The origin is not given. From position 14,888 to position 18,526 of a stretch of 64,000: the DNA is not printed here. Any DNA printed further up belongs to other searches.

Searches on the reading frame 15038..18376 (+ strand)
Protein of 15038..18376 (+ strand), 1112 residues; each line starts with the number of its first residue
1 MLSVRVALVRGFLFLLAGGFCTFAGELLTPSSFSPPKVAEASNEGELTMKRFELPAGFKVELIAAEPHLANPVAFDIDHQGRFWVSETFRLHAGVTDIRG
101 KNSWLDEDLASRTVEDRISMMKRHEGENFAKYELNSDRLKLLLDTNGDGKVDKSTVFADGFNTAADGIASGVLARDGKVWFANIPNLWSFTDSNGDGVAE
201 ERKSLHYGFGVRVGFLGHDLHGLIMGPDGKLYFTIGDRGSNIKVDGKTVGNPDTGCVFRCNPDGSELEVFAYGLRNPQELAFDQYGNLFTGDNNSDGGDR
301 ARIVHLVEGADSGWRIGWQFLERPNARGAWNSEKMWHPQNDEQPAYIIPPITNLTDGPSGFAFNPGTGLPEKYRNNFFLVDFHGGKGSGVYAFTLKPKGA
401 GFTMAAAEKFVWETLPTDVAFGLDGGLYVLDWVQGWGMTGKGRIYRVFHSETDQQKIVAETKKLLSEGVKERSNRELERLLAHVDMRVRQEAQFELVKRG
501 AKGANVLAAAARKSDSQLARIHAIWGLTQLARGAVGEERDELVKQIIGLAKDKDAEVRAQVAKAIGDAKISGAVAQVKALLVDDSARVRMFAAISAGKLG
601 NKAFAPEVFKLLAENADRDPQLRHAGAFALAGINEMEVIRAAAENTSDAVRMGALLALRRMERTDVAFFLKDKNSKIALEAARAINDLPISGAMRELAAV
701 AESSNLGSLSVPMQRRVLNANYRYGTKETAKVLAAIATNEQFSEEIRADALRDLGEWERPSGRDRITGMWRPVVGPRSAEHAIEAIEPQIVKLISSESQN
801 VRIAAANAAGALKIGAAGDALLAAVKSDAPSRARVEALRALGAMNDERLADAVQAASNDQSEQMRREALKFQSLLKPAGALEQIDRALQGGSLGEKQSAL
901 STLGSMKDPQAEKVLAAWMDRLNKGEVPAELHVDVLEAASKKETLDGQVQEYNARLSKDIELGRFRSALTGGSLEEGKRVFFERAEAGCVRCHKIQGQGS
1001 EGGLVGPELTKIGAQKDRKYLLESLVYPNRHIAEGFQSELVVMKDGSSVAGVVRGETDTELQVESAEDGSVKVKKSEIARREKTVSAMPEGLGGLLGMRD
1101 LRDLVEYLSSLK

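Call 73: search_protein_families(library=pfam, proteins=[window:15038-18376:+], max_evalue=0.001)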
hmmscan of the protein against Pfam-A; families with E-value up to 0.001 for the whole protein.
window:15038-18376:+ (1112 aa): 6 families
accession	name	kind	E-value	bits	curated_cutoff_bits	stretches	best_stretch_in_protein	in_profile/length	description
PF23500.1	DUF7133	-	1.4e-42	146.8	27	1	46-434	3-349/385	Domain of unknown function (DUF7133)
PF13646.12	HEAT_2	-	2.8e-22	79.2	27.7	2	548-631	7-88/88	HEAT repeats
PF07995.17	GSDH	-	4.3e-10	39.8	25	1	221-430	117-322/332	Glucose / Sorbosone dehydrogenase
PF02985.28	HEAT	-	6.1e-07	29.5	23.5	0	542-566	1-25/31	HEAT repeat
PF00034.26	Cytochrom_C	-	1.8e-06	29.6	21.3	1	975-1029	2-50/90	Cytochrome c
PF13513.12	HEAT_EZ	-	2e-06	28.6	27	0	520-566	4-53/55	HEAT-like repeat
